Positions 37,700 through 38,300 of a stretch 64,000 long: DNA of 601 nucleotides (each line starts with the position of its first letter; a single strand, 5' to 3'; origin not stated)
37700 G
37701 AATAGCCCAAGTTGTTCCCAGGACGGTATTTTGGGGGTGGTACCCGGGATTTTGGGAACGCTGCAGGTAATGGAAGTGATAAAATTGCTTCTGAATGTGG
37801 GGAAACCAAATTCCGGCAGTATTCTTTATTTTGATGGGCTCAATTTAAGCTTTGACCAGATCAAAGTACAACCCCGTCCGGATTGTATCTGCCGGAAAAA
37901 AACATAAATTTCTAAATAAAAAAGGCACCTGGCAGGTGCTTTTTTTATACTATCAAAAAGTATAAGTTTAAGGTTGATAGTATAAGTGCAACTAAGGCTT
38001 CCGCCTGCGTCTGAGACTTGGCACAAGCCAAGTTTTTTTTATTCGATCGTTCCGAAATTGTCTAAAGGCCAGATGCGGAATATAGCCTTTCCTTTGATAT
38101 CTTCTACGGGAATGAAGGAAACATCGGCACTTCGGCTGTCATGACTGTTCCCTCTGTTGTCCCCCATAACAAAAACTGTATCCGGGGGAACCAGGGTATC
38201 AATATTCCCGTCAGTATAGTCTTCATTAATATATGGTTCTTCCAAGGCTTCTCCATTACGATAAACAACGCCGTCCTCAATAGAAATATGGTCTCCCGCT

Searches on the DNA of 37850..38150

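Call 20: search_rna_families(source=window, start=37850, end=38150, threshold=evalue, max_evalue=10)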
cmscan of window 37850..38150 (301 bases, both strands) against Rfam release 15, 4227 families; matches with E-value up to 10: 24.
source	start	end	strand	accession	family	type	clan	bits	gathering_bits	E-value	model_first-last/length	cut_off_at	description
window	37894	37942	+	RF02844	RefA9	Gene; antisense;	-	25.6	49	0.056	1-64/64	no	Enterococcus sRNA A9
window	37896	37948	+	RF01859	Phe_leader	Cis-reg; leader;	-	23.1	55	0.095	1-125/125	no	Phenylalanine leader peptide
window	37912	37995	-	RF02059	STnc50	Gene; sRNA;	-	22.9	55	0.11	1-84/84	no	Salmonella enterica sRNA STnc40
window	37982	38059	+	RF02606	AbsR28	Gene; sRNA;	-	22.6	50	0.004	1-180/180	no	Acinetobacter sRNA 28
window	37873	37946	+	RF02057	STnc40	Gene; sRNA;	-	21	45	0.22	1-70/70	no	Salmonella enterica sRNA STnc40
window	37884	37963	+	RF02621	BSnc120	Gene; sRNA;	-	20.3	114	0.034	1-88/88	no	Brucella sRNA 120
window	37894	37955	+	RF02362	Yfr10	Gene; sRNA;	-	19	43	1.8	1-78/78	no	Cyanobacterial functional RNA 10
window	37916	37948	-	RF01025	mir-934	Gene; miRNA;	-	18.8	80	0.35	1-83/83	no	mir-934 microRNA precursor family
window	37896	37948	+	RF02064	STnc370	Gene; sRNA;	-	18.8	54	6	1-71/71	no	Enterobacterial sRNA STnc370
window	37917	37985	-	RF02449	ncr1015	Gene; sRNA;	-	18.4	60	3.5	1-121/121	no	Bacillus sRNA ncr1015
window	37940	38080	+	RF02634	EF3314_EF3315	Gene; sRNA;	-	18.3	100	0.041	1-141/141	no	Enterococcus sRNA EF3314_EF3315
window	37917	38090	-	RF04184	BTnc060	Gene; sRNA;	-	18.2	228.9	1.2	1-213/213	no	Bacteroides sRNA BTnc060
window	37860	37951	+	RF04312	trpB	Cis-reg;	-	18.1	59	3.8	1-107/107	no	trpB ncRNA motif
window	37879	37948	+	RF00506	Thr_leader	Cis-reg; leader;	-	17.9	55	0.46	1-118/118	no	Threonine operon leader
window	37906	37947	+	RF02054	STnc420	Gene; sRNA;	-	17.7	70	0.66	13-54/58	no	Salmonella enterica sRNA STnc420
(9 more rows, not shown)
